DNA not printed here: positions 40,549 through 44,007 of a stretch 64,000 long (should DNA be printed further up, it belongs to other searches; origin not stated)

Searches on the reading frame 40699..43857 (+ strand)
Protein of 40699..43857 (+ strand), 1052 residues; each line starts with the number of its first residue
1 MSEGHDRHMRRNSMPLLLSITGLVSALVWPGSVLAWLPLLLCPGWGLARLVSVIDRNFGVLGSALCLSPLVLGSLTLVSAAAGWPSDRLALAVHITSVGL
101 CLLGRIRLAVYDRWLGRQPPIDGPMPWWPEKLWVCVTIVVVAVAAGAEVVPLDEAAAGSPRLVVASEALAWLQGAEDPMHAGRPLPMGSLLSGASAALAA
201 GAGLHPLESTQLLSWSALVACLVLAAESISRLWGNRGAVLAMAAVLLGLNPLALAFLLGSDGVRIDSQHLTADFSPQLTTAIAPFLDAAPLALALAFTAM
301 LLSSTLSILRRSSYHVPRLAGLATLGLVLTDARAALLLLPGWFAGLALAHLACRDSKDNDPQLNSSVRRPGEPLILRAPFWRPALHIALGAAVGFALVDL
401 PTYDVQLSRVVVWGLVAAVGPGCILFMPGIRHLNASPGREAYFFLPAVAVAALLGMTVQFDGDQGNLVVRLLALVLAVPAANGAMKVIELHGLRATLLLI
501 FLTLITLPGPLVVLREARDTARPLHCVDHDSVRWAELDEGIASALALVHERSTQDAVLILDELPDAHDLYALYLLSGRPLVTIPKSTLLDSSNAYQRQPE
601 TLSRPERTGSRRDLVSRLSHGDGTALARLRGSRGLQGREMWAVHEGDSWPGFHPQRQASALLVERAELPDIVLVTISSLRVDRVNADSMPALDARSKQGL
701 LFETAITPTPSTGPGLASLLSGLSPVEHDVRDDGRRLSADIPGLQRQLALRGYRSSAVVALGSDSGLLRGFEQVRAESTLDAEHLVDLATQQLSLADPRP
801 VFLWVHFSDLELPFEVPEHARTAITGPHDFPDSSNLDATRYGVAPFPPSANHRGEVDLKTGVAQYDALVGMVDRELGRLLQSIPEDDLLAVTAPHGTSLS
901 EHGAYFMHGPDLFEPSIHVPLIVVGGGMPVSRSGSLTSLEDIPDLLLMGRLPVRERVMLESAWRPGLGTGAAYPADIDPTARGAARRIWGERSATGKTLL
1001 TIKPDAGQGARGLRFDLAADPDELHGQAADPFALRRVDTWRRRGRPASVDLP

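Call 15: search_protein_families(library=pfam, proteins=[window:40699-43857:+], max_evalue=0.001)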
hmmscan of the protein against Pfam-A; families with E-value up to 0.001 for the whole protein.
window:40699-43857:+ (1052 aa): 2 families
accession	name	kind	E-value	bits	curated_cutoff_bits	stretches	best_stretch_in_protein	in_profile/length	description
PF00884.28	Sulfatase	-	9.2e-14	51.9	25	1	669-942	1-291/301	Sulfatase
PF01663.27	Phosphodiest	-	0.00043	20.4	23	0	672-730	2-62/342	Type I phosphodiesterase / nucleotide pyrophosphatase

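Call 61: search_protein_families(library=ncbifam, proteins=[window:40699-43857:+], max_evalue=0.001)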
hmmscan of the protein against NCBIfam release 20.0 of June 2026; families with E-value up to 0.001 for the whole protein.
window:40699-43857:+ (1052 aa): 4 families
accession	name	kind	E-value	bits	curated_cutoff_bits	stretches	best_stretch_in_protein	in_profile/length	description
NF010322.0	PRK13759.1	equivalog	2.5e-12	46.1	481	1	666-755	4-99/486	arylsulfatase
TIGR03417.1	chol_sulfatase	equivalog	2.7e-10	39.8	433.45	1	684-756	24-96/500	choline-sulfatase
NF045661.1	HdlasePehA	equivalog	5.1e-07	28.7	900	0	688-755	27-94/506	phosphoric/sulfuric ester hydrolase PehA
NF052527.1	Mn_arylsulf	exception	0.00012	21.1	850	0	669-725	2-64/479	manganese-dependent arylsulfatase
